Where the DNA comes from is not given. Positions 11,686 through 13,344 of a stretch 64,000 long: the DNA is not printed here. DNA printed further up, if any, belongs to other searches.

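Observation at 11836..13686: Low-GC two-gene islet: ABC/OLD-type AAA ATPase plus PIN-like nuclease (Septu/Gabija/PARIS-like logic, different nuclease)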

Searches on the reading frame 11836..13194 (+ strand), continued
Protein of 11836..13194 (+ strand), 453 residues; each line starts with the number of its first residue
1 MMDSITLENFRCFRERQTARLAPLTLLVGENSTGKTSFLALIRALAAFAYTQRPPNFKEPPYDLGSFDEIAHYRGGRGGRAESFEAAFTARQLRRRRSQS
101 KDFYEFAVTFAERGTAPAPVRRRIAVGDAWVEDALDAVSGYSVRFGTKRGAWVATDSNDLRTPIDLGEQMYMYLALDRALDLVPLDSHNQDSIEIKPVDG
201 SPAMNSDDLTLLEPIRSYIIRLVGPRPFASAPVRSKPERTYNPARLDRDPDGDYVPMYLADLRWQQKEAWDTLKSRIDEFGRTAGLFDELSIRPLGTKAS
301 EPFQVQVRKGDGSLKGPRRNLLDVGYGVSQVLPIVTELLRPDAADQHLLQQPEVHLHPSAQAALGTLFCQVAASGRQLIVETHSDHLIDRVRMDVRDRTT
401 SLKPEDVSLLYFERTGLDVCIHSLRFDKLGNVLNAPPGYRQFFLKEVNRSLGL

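Call 53: get_annotated_region(hit=H11, flank=4000)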
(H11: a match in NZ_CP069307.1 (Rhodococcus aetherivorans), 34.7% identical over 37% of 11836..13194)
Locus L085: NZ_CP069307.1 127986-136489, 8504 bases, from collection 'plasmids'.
description: Rhodococcus aetherivorans isolate PSBB011 plasmid unnamed, complete sequence
organism: Rhodococcus aetherivorans (NCBI taxid 191292)
taxonomy: Bacteria; Actinomycetota; Actinomycetes; Mycobacteriales; Nocardiaceae; Rhodococcus; Rhodococcus aetherivorans
host: -; source: monoisolate,Minnesota; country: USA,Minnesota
typing (MOB-suite, as given by PLSDB): conjugative; relaxase MOBF; mating-pair formation MPF_T
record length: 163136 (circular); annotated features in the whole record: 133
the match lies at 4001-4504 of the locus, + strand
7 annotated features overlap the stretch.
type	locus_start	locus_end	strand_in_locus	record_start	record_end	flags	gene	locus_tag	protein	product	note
CDS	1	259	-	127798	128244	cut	-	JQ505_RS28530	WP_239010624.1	ABC transporter permease subunit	GO:0055085 - transmembrane transport [Evidence IEA]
CDS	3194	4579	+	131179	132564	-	-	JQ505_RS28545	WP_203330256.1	DUF3696 domain-containing protein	-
CDS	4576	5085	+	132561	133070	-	-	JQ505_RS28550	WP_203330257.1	hypothetical protein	-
CDS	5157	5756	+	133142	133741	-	-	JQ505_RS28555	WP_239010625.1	RNA ligase family protein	-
CDS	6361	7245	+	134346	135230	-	-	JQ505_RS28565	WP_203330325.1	nucleotide-binding protein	-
CDS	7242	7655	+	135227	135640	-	-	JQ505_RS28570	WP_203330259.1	hypothetical protein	-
CDS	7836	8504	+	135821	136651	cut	-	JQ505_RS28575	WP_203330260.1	hypothetical protein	-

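Call 55: predict_structure(alignment_id=A3)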
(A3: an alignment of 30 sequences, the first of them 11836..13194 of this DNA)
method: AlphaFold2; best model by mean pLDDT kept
length: 453 residues; sequences in the alignment: 30
mean_pLDDT: 79.4   pTM: 0.83
mean pLDDT of the five models: 79.4, 77.5, 76.6, 75.2, 62.3
residues with pLDDT >= 90: 123; 70-90: 225; 50-70: 71; < 50: 34
segments of 3 or more residues with pLDDT < 50: 75-77, 94-99, 185-191, 237-253
pLDDT, mean of each block of 10 residues (from residue 1): 93 90 91 84 90 81 81 60 92 53 87 88 92 83 90 71 62 77 51 78 88 84 73 51 45 58 82 91 87 75 77 71 69 84 85 67 92 93 88 94 94 87 89 87 76 60
secondary structure, 60 per line:
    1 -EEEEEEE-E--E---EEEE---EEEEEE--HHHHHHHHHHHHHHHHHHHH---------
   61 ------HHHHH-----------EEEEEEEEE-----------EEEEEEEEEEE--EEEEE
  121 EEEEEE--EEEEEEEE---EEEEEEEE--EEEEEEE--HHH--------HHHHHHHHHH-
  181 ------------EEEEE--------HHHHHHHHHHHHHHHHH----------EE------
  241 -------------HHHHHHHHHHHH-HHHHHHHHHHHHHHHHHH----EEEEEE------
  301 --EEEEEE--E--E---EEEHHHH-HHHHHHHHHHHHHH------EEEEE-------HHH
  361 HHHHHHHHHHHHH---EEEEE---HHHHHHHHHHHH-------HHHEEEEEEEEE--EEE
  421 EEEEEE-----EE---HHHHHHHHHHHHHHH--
elements in order: E2-8 E17-20 E24-29 H32-51 H67-71 E83-91 E103-113 E116-126 E129-136 E140-147 E150-156 H170-179 E193-197 H206-222 H254-265 H267-284 E289-294 E303-308 E318-320 H321-324 H326-339 E346-350 H358-373 E377-381 H385-396 E407-415 E418-426 H437-451

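Call 57: search_protein_families(library=pfam, proteins=[L085:4576-5082:+, L084:5347-6402:+, L085:3194-4576:+, L084:3944-5350:+], max_evalue=0.1)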
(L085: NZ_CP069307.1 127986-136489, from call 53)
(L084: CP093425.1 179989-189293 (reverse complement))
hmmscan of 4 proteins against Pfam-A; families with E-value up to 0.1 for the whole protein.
L085:4576-5082:+ (169 aa): 0 families

L084:5347-6402:+ (352 aa): 0 families

L085:3194-4576:+ (461 aa): 6 families
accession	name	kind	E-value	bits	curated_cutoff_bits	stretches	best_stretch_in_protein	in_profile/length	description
PF13175.12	AAA_15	-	2.3e-20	74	32.1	2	296-387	287-373/374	AAA ATPase domain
PF13304.12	AAA_21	-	1.7e-19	71.4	27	2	306-388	227-303/304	AAA domain, putative AbiEii toxin, Type IV TA system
PF12476.13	DUF3696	-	1.2e-06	29.1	22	1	401-444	2-48/52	Protein of unknown function (DUF3696)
PF13476.12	AAA_23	-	5.3e-05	24.4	27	1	4-43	1-40/201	AAA domain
PF02463.25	SMC_N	-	0.00029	20.8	40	1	3-42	3-44/220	RecF/RecN/SMC N terminal domain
PF13555.12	AAA_29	-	0.028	14.6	27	1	3-38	2-38/61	P-loop containing region of AAA domain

L084:3944-5350:+ (469 aa): 7 families
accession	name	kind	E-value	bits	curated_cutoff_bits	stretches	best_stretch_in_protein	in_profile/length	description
PF13175.12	AAA_15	-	1.9e-19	71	32.1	2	272-392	277-374/374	AAA ATPase domain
PF12476.13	DUF3696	-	1.2e-12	48.3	22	1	404-454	1-52/52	Protein of unknown function (DUF3696)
PF13304.12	AAA_21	-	1.5e-11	45.4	27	2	315-389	239-300/304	AAA domain, putative AbiEii toxin, Type IV TA system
PF13476.12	AAA_23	-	0.00033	21.8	27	1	5-39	3-37/201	AAA domain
PF02463.25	SMC_N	-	0.0051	16.7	40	1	2-38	3-41/220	RecF/RecN/SMC N terminal domain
PF13555.12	AAA_29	-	0.019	15.2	27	1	16-38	15-39/61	P-loop containing region of AAA domain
PF11398.14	DUF2813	-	0.021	14.6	21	0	324-362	265-302/372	Protein of unknown function (DUF2813)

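Call 60: fold_search(model_id=the predicted structure, library=pdb)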
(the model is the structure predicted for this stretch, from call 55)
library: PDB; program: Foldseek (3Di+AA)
matches with E <= 10: 651; with E <= 0.001: 184
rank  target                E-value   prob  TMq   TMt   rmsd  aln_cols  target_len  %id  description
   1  3qkt_B                2.8e-11  1.00  0.44  0.59   9.1       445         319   13  Rad50 ABC-ATPase with adjacent coiled-coil region in complex with AMP-PNP (released 2011-03-30)
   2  4ncj_B                6.8e-11  1.00  0.45  0.61   8.5       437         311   13  Crystal Structure of Pyrococcus furiosis Rad50 R805E mutation with ADP Beryllium Flouride (released 2014-03-05)
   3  3qkt_D                7.6e-11  1.00  0.44  0.60  14.2       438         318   12  Rad50 ABC-ATPase with adjacent coiled-coil region in complex with AMP-PNP (released 2011-03-30)
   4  3qku_B                1.1e-10  1.00  0.46  0.64   7.1       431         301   12  Mre11 Rad50 binding domain in complex with Rad50 and AMP-PNP (released 2011-03-30)
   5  4ncj_C                1.2e-10  1.00  0.44  0.59   9.0       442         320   14  Crystal Structure of Pyrococcus furiosis Rad50 R805E mutation with ADP Beryllium Flouride (released 2014-03-05)
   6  8ro7_A                1.3e-10  1.00  0.45  0.58   8.5       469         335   12  Human cohesin SMC1A-HD(longCC)/RAD21-C complex - Open/closed P-loop conformation (released 2024-09-11)
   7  4i99_B                2.1e-10  1.00  0.45  0.60   8.0       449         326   10  Crystal structure of the SmcHead bound to the C-winged helix domain of ScpA (released 2013-01-30)
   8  9n69_B                2.4e-10  1.00  0.41  0.36  18.9       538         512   12  Structure of the retron IA complex with HNH nuclease in the "down" orientation (released 2025-04-23)
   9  5dny_D                2.6e-10  1.00  0.37  0.46  15.1       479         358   12  Structure of the ATPrS-Mre11/Rad50-DNA complex (released 2016-02-24)
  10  3qkt_A                3.2e-10  1.00  0.44  0.56  14.7       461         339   12  Rad50 ABC-ATPase with adjacent coiled-coil region in complex with AMP-PNP (released 2011-03-30)
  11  8roa_A                3.6e-10  1.00  0.46  0.59   8.6       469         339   10  Human cohesin SMC1A-HD(longCC-EQ)/RAD21-C complex - ADP-bound conformation (released 2024-09-11)
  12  5dny_B                3.6e-10  1.00  0.40  0.49  14.9       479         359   12  Structure of the ATPrS-Mre11/Rad50-DNA complex (released 2016-02-24)
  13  4i99_A                4.4e-10  1.00  0.44  0.60  12.9       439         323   11  Crystal structure of the SmcHead bound to the C-winged helix domain of ScpA (released 2013-01-30)
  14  4ncj_D                4.4e-10  1.00  0.43  0.58   9.3       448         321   13  Crystal Structure of Pyrococcus furiosis Rad50 R805E mutation with ADP Beryllium Flouride (released 2014-03-05)
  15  5da9_B                6.5e-10  1.00  0.43  0.48  10.8       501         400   12  ATP-gamma-S bound Rad50 from Chaetomium thermophilum in complex with the Rad50-binding domain of Mre11 (released 2016-03-02)
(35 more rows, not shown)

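Call 63: search_protein_families(library=pfam, alignment_id=A4, max_evalue=0.00001)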
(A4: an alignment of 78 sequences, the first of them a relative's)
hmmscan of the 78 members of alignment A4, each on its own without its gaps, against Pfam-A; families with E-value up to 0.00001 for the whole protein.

A. member 1, L004:4068-5966:+ (633 aa): 2 families
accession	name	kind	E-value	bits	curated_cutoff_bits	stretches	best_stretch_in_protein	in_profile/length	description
PF00920.27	ILVD_EDD_N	-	1e-115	386.7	27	1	112-429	1-315/316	Dihydroxy-acid/6-phosphogluconate dehydratase N-terminal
PF24877.1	ILV_EDD_C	-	1e-75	253.8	27.7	1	441-630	1-191/191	Dihydroxy-acid/6-phosphogluconate dehydratase C-terminal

B. families by the number of members that match (of 78 scanned): 79 families (the first 25 are shown)
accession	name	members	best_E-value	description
PF00561.26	Abhydrolase_1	6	1.2e-28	alpha/beta hydrolase fold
PF12146.15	Hydrolase_4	6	2.2e-17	Serine aminopeptidase, S33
PF12697.13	Abhydrolase_6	5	4.9e-14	Alpha/beta hydrolase family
PF00920.27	ILVD_EDD_N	4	4.3e-117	Dihydroxy-acid/6-phosphogluconate dehydratase N-terminal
PF13635.12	DUF4143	4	1.5e-47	Domain of unknown function (DUF4143)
PF13173.12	AAA_14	4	4.7e-24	AAA domain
PF06634.17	DUF1156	4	9.2e-23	Protein of unknown function (DUF1156)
PF24877.1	ILV_EDD_C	3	1e-75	Dihydroxy-acid/6-phosphogluconate dehydratase C-terminal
PF02391.22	MoaE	3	9.8e-39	MoaE protein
PF14574.11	RACo_C_ter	2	3.3e-65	C-terminal domain of RACo the ASKHA domain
PF00732.25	GMC_oxred_N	2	9.4e-44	GMC oxidoreductase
PF17651.6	Raco_middle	2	2.3e-40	RACo middle region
PF05199.19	GMC_oxred_C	2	2.8e-33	GMC oxidoreductase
PF13304.12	AAA_21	2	4.4e-23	AAA domain, putative AbiEii toxin, Type IV TA system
PF13175.12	AAA_15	2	4.3e-09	AAA ATPase domain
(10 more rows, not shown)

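Call 64: search_protein_families(library=pfam, alignment_id=A5, max_evalue=0.00001)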
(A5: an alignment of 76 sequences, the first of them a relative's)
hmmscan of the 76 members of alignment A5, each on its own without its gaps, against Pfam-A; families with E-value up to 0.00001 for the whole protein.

A. member 1, L004:7859-9316:- (486 aa): 1 family
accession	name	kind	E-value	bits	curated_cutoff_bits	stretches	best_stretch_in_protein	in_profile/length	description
PF01425.27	Amidase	-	4.7e-118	395.5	27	1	56-467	2-445/445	Amidase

B. families by the number of members that match (of 76 scanned): 51 families (the first 25 are shown)
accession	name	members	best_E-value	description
PF00884.28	Sulfatase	3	3.3e-48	Sulfatase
PF01555.25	N6_N4_Mtase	3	2.8e-44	DNA methylase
PF01425.27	Amidase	2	4.7e-118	Amidase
PF13561.12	adh_short_C2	2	2.7e-68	Enoyl-(Acyl carrier protein) reductase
PF00106.31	adh_short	2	1.1e-58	short chain dehydrogenase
PF02826.25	2-Hacid_dh_C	2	2e-57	D-isomer specific 2-hydroxyacid dehydrogenase, NAD binding domain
PF13304.12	AAA_21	2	5.7e-29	AAA domain, putative AbiEii toxin, Type IV TA system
PF00701.28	DHDPS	2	2.2e-27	Dihydrodipicolinate synthetase family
PF00389.36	2-Hacid_dh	2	5.5e-24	D-isomer specific 2-hydroxyacid dehydrogenase, catalytic domain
PF13175.12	AAA_15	2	7.1e-19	AAA ATPase domain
PF16347.10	SGSH_C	2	2.2e-17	N-sulphoglucosamine sulphohydrolase, C-terminal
PF02463.25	SMC_N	2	2.7e-12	RecF/RecN/SMC N terminal domain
PF08659.16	KR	2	5.2e-11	KR domain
PF01663.27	Phosphodiest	2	2.1e-09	Type I phosphodiesterase / nucleotide pyrophosphatase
PF01268.25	FTHFS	1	1.8e-215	Formate--tetrahydrofolate ligase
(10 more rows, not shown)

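Call 87: find_related_loci(query=A3, collection=viral_contigs, flank=6000)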
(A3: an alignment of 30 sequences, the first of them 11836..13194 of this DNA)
Query A3 (453 aa) in viral_contigs; peptide patterns used: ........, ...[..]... (x = any residue, [..] = any of these).
22 stretches matched a pattern, but none encodes a relative of the query by tblastn (E <= 1e-3).

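Call 89: search_protein_families(library=padloc, proteins=[L085:4576-5082:+, L085:3194-4576:+, L084:5347-6402:+], max_evalue=0.001)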
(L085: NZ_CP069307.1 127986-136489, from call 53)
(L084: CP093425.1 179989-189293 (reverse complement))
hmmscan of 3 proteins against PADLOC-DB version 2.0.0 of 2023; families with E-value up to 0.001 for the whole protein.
L085:4576-5082:+ (169 aa): 1 family
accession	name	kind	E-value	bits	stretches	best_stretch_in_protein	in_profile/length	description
PDLC04147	HEC-03A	-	1.9e-24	84.5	1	1-149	1-148/159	-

L085:3194-4576:+ (461 aa): 70 families (the best 25 are shown)
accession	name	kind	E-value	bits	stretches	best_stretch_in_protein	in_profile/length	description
PDLC04148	HEC-03B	-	4.5e-110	366.8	1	1-457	1-452/458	-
PDLC03878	NsnB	-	5.8e-59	198.6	1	1-444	1-338/345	-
PDLC04707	PDC-M55A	-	1e-54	184.1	1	3-440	4-401/421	-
PDLC02979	AriA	-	1e-22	79.5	2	297-387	287-372/373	-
PDLC02980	AriA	-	1.4e-19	69.2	2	305-388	226-303/304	-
PDLC04178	HEC-01A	-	1.1e-12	45.7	1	3-52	10-58/399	-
PDLC04177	HEC-01A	-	4.1e-12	43.8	2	2-50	5-54/393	-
PDLC04175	HEC-01A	-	5.5e-11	40.1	1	3-61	7-64/363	-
PDLC02335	AbiLi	-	1e-10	39.2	1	1-394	49-245/326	AbiLi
PDLC00093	GajA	-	1.7e-10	38.2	1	339-389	384-437/736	AAA ATPase domain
PDLC00095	GajA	-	2.5e-10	37.6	1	339-388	397-447/752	AAA ATPase domain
PDLC04389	PDC-M07A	-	5.6e-10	36.8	1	3-65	7-68/443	-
PDLC04391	PDC-M07A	-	5.8e-10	36.7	1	1-81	1-79/412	-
PDLC04392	PDC-M07A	-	6.9e-10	36.5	1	1-80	1-79/432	-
PDLC04393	PDC-M07A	-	1e-09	35.9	1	1-53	1-52/435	-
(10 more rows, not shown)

L084:5347-6402:+ (352 aa): 1 family
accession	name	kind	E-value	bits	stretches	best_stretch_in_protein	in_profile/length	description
PDLC04708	PDC-M55B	-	2.5e-26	91.3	1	130-341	90-296/315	-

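Call 92: find_encoding_contigs(protein=P0054, flank=6000, max_places=4)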
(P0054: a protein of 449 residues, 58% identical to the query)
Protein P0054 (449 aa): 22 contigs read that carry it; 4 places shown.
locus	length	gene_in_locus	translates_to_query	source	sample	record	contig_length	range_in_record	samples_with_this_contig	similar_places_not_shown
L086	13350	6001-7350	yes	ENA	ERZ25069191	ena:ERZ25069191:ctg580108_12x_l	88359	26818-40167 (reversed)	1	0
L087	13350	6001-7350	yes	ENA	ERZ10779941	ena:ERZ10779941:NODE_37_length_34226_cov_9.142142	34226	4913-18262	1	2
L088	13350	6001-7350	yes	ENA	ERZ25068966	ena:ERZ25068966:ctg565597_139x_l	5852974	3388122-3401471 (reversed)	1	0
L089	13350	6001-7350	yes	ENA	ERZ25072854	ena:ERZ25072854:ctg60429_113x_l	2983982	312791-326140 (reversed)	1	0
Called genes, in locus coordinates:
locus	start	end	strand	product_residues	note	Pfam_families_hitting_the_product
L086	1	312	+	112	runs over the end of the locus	PF13769:Virulence_fact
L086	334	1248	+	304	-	PF02574:S-methyl_trans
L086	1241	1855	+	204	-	-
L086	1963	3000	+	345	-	PF01208:URO-D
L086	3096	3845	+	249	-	PF02607:B12-binding_2, PF02310:B12-binding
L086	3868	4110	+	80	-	-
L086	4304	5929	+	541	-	PF00111:Fer2, PF17651:Raco_middle, PF14574:RACo_C_ter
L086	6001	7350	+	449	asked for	PF13175:AAA_15, PF13476:AAA_23 (weak), PF13304:AAA_21, PF13175:AAA_15 (weak)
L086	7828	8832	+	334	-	PF00389:2-Hacid_dh, PF02826:2-Hacid_dh_C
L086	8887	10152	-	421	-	PF04909:Amidohydro_2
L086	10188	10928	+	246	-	PF00406:ADK, PF13671:AAA_33 (weak), PF13207:AAA_17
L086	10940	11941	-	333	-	PF00389:2-Hacid_dh, PF02826:2-Hacid_dh_C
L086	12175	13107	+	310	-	PF00296:Bac_luciferase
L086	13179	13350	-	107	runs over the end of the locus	PF00578:AhpC-TSA, PF08534:Redoxin (weak)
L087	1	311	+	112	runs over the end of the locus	PF13769:Virulence_fact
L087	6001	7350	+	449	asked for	PF13175:AAA_15, PF13476:AAA_23 (weak), PF13304:AAA_21, PF13175:AAA_15 (weak)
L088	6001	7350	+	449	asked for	PF13175:AAA_15, PF13476:AAA_23 (weak), PF13304:AAA_21, PF13175:AAA_15 (weak)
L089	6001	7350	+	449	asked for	PF13175:AAA_15, PF13476:AAA_23 (weak), PF13304:AAA_21, PF13175:AAA_15 (weak)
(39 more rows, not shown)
